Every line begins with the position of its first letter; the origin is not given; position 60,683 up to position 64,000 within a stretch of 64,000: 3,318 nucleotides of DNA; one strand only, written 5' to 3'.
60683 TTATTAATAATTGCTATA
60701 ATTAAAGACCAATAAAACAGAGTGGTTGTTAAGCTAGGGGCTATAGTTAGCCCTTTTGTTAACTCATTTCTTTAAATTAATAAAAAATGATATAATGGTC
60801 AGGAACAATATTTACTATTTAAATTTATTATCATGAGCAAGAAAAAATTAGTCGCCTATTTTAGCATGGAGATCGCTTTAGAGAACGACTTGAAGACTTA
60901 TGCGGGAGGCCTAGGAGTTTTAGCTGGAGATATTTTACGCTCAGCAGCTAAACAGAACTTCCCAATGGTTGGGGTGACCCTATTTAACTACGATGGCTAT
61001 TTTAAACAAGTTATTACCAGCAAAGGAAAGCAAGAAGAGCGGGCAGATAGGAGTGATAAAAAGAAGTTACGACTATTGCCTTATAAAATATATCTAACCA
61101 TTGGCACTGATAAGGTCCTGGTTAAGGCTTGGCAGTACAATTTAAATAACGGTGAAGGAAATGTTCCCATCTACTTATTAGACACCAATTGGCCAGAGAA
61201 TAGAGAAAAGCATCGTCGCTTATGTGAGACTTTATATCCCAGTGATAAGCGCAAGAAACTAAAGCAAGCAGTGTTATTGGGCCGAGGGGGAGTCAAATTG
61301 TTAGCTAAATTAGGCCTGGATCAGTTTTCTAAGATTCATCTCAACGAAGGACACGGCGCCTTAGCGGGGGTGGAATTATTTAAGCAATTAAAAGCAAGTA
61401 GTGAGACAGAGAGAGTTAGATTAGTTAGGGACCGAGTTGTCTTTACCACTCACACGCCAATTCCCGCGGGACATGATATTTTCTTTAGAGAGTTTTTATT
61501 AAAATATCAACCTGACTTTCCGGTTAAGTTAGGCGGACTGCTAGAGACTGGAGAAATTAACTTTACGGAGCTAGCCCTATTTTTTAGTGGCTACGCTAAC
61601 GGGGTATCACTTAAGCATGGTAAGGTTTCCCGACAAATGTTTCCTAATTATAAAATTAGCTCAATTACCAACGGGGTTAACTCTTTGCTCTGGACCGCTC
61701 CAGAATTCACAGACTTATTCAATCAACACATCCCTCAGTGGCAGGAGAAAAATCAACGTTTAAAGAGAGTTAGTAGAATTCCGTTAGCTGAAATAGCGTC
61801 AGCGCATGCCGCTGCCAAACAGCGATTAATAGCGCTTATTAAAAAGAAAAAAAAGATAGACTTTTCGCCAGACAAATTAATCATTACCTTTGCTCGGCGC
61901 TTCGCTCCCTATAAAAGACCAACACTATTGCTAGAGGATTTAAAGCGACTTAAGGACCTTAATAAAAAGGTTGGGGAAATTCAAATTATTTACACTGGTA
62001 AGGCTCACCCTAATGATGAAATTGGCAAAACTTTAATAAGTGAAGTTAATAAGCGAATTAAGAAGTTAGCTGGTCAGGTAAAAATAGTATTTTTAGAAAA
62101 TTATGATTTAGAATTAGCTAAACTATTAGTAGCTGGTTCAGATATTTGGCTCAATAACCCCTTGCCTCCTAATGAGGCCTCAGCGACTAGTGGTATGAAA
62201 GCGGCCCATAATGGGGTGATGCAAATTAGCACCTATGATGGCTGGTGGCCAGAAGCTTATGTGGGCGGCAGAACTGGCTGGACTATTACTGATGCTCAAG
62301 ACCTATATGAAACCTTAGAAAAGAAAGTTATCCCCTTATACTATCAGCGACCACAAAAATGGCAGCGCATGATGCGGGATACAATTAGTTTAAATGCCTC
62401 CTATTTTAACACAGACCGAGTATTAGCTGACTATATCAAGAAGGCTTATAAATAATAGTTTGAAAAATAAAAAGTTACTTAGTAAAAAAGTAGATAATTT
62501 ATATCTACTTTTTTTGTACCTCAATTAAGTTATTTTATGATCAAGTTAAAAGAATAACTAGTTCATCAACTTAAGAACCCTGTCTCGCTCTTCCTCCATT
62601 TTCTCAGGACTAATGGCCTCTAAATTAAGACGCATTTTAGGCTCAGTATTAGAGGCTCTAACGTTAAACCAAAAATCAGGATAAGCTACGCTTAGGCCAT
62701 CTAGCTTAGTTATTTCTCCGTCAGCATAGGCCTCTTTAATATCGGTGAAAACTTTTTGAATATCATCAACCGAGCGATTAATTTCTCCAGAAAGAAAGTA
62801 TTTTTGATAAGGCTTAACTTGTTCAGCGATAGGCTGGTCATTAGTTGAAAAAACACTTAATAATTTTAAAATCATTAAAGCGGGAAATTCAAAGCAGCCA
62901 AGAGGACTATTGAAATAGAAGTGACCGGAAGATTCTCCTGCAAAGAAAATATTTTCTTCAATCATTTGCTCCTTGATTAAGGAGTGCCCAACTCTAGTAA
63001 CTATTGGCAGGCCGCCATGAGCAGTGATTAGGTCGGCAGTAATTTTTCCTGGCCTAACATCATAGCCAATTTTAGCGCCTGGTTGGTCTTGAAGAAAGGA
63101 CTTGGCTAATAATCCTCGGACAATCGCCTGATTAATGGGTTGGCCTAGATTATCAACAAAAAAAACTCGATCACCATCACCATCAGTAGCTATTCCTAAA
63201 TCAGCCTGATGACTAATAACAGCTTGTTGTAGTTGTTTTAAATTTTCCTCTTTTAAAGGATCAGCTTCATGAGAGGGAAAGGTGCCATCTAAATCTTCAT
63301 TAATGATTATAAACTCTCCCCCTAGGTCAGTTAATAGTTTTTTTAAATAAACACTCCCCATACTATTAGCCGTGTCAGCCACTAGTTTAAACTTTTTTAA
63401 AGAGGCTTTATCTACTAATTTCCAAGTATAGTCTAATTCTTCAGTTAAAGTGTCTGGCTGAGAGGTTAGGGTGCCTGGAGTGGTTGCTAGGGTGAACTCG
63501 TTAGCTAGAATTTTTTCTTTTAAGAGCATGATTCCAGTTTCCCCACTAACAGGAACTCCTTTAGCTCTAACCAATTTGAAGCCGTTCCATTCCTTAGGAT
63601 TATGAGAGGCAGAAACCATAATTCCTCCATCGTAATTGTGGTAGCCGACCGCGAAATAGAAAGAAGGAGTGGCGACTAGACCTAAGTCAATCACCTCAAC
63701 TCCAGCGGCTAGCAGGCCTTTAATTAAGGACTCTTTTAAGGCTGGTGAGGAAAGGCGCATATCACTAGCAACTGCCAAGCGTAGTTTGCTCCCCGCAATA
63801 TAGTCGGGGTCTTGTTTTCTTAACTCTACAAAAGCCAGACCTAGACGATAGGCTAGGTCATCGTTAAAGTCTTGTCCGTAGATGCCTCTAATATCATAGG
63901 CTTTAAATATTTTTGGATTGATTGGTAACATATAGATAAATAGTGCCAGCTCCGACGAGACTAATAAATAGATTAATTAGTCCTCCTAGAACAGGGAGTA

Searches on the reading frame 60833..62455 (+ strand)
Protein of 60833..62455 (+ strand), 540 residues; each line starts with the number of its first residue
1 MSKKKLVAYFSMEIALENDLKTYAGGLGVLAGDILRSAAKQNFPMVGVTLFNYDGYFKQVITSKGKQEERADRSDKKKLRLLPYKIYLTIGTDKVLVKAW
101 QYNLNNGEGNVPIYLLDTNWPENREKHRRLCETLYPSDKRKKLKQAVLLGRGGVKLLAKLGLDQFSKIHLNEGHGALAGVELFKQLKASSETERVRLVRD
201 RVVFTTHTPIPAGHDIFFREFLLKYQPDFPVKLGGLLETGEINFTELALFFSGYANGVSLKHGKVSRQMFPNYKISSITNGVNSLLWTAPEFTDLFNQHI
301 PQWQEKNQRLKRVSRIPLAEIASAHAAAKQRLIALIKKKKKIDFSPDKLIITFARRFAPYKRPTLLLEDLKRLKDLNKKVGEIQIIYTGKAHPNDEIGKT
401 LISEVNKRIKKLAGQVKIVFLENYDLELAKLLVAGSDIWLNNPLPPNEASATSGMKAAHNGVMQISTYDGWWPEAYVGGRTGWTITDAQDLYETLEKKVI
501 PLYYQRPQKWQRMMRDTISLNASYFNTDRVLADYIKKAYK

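Call 35: search_protein_families(library=pfam, proteins=[window:60833-62455:+], max_evalue=0.00001)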
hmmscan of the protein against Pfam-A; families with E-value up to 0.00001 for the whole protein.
window:60833-62455:+ (540 aa): 1 family
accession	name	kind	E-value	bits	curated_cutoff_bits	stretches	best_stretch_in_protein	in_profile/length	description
PF00343.26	Phosphorylase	-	2.8e-37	128.8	27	1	240-470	322-579/713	Carbohydrate phosphorylase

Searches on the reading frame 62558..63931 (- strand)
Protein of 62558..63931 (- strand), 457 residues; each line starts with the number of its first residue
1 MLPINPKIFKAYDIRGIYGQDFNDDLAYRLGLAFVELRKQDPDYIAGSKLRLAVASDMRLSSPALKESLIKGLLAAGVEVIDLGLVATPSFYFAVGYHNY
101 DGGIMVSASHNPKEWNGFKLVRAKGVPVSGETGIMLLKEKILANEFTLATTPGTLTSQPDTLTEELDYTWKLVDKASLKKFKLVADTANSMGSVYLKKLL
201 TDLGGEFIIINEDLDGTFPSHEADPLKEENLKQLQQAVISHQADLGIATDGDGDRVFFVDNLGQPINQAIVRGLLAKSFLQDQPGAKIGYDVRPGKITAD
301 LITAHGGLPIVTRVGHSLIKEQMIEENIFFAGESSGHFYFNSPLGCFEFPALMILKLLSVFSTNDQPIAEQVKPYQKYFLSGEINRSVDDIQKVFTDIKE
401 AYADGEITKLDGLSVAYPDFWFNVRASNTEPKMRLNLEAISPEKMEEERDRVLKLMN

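Call 35: search_protein_families(library=pfam, proteins=[window:62558-63931:-], max_evalue=0.00001)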
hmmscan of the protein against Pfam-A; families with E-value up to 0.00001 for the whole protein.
window:62558-63931:- (457 aa): 4 families
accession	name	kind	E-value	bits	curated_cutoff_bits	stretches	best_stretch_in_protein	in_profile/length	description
PF02878.22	PGM_PMM_I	-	3.1e-36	124.5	22.5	1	7-132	2-123/138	Phosphoglucomutase/phosphomannomutase, alpha/beta/alpha domain I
PF02879.22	PGM_PMM_II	-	5.5e-24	85.1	29.3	1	173-263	11-103/103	Phosphoglucomutase/phosphomannomutase, alpha/beta/alpha domain II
PF02880.22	PGM_PMM_III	-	2.7e-12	47.3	20.7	1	274-378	8-115/115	Phosphoglucomutase/phosphomannomutase, alpha/beta/alpha domain III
PF00408.26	PGM_PMM_IV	-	7.3e-09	36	23.1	1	383-454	1-67/68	Phosphoglucomutase/phosphomannomutase, C-terminal domain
